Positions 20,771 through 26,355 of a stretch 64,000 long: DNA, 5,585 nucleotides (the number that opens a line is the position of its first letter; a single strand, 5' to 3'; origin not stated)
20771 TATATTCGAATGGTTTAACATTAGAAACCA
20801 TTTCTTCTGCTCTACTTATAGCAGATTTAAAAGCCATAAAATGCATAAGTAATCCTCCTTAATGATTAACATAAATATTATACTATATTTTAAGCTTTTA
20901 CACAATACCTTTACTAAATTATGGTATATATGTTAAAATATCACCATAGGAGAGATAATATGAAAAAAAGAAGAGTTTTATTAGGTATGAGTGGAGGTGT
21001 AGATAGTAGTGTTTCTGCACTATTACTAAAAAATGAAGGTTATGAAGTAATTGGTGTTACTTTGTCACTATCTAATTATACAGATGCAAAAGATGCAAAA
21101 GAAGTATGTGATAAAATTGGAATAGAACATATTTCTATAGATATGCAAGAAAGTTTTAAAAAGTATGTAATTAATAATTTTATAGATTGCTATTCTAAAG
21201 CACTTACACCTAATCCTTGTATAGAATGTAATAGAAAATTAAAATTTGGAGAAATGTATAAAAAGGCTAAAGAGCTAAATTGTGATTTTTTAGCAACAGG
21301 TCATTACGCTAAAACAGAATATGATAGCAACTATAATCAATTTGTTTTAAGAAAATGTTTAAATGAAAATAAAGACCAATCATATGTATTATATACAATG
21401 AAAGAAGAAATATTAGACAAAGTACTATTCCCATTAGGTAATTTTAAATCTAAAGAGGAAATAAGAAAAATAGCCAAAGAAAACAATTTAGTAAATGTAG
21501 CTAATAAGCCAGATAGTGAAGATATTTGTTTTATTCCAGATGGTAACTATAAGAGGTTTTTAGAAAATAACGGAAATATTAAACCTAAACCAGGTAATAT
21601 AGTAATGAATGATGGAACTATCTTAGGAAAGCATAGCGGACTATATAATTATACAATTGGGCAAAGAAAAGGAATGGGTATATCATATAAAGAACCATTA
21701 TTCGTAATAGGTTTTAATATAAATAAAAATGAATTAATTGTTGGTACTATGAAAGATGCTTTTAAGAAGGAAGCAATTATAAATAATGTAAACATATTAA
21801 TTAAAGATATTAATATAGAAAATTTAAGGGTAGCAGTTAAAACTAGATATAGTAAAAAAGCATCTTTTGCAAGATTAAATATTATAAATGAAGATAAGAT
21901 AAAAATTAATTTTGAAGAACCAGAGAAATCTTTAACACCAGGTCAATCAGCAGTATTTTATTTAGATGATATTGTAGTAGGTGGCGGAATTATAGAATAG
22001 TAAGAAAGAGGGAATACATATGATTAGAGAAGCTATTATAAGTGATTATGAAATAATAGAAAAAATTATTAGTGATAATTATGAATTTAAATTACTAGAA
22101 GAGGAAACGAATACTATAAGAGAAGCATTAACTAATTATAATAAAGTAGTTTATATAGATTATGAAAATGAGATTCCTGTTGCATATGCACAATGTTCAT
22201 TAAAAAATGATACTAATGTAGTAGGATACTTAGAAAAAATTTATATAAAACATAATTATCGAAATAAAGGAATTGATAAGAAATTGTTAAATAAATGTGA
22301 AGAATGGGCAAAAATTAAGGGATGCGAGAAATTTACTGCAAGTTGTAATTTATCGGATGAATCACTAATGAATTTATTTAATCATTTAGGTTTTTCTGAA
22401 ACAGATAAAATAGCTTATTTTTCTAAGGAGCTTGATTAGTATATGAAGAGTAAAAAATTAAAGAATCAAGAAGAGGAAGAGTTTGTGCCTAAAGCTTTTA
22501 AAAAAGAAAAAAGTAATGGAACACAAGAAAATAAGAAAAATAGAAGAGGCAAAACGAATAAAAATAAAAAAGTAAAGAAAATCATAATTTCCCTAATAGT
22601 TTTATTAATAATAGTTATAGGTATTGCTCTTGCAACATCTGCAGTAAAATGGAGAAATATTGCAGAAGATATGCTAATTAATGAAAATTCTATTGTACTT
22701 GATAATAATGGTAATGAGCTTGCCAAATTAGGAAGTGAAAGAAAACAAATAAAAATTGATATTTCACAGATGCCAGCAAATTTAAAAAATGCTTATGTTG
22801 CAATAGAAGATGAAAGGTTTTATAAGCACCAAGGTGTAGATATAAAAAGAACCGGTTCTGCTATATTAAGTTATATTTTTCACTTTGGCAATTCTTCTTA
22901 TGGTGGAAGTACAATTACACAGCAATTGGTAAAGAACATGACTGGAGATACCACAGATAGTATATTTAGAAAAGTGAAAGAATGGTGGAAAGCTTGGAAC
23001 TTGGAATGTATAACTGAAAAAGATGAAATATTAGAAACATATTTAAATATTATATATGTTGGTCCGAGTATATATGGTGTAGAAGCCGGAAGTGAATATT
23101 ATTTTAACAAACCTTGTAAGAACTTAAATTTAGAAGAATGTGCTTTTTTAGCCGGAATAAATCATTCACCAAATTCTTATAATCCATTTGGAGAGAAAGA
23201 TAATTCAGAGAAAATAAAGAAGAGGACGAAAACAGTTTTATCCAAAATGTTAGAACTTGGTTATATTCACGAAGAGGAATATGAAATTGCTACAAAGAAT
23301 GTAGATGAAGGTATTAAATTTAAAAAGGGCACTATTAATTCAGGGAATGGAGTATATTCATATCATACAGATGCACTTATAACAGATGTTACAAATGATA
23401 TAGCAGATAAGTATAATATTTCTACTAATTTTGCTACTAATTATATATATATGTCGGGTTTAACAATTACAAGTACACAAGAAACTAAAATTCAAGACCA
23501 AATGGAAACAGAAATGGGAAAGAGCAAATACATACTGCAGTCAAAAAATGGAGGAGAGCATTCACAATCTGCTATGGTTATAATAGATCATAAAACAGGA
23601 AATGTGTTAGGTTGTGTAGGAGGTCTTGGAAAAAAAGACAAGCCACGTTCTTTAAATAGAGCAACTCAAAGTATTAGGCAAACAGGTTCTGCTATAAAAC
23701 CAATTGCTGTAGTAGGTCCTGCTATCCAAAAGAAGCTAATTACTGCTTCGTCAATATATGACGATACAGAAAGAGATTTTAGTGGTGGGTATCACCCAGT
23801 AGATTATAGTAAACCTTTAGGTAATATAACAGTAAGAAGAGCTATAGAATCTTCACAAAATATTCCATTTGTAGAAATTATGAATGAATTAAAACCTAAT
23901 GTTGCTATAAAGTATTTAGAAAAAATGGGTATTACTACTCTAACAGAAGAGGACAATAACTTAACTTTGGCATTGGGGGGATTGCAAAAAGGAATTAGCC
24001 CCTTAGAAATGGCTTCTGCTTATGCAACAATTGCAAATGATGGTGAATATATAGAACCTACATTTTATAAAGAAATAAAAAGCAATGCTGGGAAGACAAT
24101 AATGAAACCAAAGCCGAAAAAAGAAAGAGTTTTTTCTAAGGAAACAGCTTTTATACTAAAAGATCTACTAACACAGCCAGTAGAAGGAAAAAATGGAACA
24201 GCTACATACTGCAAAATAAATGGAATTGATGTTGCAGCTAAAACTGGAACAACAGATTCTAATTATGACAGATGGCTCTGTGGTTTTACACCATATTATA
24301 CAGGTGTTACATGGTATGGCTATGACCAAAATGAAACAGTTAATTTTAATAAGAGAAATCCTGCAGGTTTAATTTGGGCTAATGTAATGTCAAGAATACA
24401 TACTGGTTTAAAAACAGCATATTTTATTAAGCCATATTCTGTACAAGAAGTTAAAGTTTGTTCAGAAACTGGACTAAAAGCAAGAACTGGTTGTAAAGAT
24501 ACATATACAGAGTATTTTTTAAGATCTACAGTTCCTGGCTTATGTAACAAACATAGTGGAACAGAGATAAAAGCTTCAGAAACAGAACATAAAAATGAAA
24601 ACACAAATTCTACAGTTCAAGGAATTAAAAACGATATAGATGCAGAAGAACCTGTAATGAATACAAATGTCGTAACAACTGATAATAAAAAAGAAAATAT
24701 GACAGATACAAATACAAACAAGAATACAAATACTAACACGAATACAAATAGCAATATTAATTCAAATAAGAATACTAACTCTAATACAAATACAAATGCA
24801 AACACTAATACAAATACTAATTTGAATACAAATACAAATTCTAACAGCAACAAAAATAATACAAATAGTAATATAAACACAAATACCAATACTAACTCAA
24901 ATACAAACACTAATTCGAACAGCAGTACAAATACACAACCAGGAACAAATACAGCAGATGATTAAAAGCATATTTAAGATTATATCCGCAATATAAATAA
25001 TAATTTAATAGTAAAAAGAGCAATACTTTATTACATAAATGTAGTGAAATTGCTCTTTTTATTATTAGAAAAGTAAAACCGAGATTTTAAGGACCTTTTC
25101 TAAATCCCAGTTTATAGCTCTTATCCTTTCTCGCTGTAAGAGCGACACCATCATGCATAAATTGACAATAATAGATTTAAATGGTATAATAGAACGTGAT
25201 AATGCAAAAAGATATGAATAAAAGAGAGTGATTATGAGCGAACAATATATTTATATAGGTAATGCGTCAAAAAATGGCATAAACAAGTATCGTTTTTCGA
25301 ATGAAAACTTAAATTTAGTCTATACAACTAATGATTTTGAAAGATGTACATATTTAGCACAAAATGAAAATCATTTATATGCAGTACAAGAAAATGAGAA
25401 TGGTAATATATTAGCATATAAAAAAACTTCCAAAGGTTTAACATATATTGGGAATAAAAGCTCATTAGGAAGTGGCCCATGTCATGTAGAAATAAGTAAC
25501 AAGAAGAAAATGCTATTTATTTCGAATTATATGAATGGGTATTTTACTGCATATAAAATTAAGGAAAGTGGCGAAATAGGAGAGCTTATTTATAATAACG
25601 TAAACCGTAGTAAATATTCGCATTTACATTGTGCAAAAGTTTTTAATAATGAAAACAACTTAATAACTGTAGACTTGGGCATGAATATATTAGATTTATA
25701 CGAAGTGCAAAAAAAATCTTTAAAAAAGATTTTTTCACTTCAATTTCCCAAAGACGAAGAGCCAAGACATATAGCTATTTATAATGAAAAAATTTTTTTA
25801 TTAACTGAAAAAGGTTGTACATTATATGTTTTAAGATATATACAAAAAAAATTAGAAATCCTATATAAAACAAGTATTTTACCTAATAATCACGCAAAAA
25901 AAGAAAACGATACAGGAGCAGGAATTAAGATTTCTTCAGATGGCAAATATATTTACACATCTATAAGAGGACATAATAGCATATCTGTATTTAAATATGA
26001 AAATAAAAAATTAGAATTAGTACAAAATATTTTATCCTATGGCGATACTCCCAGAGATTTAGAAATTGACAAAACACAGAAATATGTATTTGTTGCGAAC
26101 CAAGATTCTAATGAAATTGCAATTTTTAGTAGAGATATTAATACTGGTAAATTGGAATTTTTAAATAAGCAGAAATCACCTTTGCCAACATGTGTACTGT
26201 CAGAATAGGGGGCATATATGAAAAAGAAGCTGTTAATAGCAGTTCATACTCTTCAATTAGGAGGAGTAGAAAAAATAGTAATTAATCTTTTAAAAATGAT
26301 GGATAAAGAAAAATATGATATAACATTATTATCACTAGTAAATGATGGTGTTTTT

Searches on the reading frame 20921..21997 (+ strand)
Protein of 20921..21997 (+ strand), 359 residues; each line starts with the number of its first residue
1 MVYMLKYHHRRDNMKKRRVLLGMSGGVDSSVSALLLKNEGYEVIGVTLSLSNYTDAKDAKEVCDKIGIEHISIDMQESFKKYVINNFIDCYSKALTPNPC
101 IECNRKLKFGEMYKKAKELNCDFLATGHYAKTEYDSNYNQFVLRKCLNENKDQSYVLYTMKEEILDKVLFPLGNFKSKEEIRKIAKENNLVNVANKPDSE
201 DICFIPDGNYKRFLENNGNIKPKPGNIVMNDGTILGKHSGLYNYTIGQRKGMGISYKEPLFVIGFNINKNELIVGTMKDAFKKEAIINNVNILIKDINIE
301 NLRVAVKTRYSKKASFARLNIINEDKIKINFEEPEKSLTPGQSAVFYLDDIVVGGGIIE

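Call 14: search_protein_families(library=pfam, proteins=[window:20921-21997:+], max_evalue=0.001)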
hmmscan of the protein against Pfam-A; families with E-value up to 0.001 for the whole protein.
window:20921-21997:+ (359 aa): 10 families
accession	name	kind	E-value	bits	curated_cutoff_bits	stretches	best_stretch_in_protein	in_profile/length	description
PF03054.22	tRNA_Me_trans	-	1.9e-62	211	20.6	1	18-206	2-201/202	tRNA methyl transferase HUP domain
PF20259.3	tRNA_Me_trans_M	-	8.9e-19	67.3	27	1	219-275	7-65/66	tRNA methyl transferase PRC-barrel domain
PF20258.4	tRNA_Me_trans_C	-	6.7e-17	62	20.6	1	284-358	3-77/77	Aminomethyltransferase beta-barrel domain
PF02540.23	NAD_synthase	-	8.6e-10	38.6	21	1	15-82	17-88/242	NAD synthase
PF00764.25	Arginosuc_synth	-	2.3e-07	31.5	27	1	18-88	1-74/162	Arginosuccinate synthase N-terminal HUP domain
PF24167.1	DUF7411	-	3.6e-07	30.4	28.7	1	21-88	5-71/194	Family of unknown function (DUF7411)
PF00733.27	Asn_synthase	-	3.3e-06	27.4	21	1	16-78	17-82/354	Asparagine synthase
PF06508.19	QueC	-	6e-06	26.3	22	1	19-78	2-65/210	Queuosine biosynthesis protein QueC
PF01171.26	ATP_bind_3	-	0.00011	22.5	27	1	19-192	2-163/182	PP-loop family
PF02568.20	ThiI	-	0.00011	22.4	20.5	0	18-127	5-115/197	Thiamine biosynthesis protein (ThiI)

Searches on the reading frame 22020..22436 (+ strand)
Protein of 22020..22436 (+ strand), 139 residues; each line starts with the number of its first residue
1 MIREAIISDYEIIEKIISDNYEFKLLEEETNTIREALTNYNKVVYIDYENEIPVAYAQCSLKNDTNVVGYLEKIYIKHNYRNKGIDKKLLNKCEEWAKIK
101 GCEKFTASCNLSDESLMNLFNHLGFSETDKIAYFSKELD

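Call 14: search_protein_families(library=pfam, proteins=[window:22020-22436:+], max_evalue=0.001)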
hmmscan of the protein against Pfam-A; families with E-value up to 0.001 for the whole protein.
window:22020-22436:+ (139 aa): 3 families
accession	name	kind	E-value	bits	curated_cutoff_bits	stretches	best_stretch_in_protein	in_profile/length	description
PF00583.31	Acetyltransf_1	-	3e-15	57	20.7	1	14-125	5-116/116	Acetyltransferase (GNAT) family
PF13508.13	Acetyltransf_7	-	1.7e-09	38.3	27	1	43-127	4-84/84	Acetyltransferase (GNAT) domain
PF13673.13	Acetyltransf_10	-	1.3e-07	32.1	23.6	1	31-130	20-112/128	Acetyltransferase (GNAT) domain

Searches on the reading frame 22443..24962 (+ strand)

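Call 14: search_protein_families(library=pfam, proteins=[window:22443-24962:+], max_evalue=0.001)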
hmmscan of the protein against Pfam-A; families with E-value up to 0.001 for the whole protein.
window:22443-24962:+ (840 aa): 2 families
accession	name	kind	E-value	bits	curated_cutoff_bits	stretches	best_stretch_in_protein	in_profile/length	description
PF00912.28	Transgly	-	1.6e-57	194.2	27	1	90-269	2-177/178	Transglycosylase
PF00905.27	Transpeptidase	-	2.8e-38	132.3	22.1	1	377-634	2-282/299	Penicillin binding protein transpeptidase domain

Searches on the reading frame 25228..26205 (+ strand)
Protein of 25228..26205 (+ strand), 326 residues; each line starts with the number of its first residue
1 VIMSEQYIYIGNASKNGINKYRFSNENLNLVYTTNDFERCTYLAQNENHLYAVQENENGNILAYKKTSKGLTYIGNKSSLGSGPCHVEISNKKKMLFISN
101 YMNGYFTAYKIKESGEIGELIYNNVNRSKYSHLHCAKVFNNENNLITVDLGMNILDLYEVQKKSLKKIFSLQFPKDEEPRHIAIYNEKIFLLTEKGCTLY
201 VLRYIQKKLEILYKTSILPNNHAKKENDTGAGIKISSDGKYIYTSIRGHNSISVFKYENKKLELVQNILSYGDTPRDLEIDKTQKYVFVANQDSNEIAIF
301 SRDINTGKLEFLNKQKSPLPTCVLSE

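Call 14: search_protein_families(library=pfam, proteins=[window:25228-26205:+], max_evalue=0.001)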
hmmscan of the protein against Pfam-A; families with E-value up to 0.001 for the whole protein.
window:25228-26205:+ (326 aa): 2 families
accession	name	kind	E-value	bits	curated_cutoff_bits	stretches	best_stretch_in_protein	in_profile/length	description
PF10282.15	Lactonase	-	1.8e-68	231.8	21.7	1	8-324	2-343/344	Lactonase, 7-bladed beta-propeller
PF21783.3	YNCE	-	0.0008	19.3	27.1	0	233-299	117-182/339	YNCE-like beta-propeller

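Call 28: search_protein_families(library=ncbifam, proteins=[window:25228-26205:+], max_evalue=0.001)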
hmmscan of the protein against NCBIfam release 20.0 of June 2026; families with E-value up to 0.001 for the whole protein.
window:25228-26205:+ (326 aa): 5 families
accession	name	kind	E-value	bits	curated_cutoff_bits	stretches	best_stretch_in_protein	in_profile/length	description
NF050136.1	PGL_lacton_Staph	exception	6.2e-46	157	500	1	9-317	4-332/341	6-phosphogluconolactonase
NF008258.1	PRK11028.1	equivalog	4.9e-30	104.8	370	1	5-315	2-317/330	6-phosphogluconolactonase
TIGR03866.1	PQQ_ABC_repeats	subfamily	1.9e-07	30.5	287.3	1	230-300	43-110/310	PQQ-dependent catabolism-associated beta-propeller protein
NF052340.1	hydrazine_beta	equivalog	0.00012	21.3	560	0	225-293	114-182/372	hydrazine synthase subunit beta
NF052280.1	7_blade_YncE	equivalog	0.0007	18.5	400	0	84-138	77-132/338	7-bladed beta-propeller protein YncE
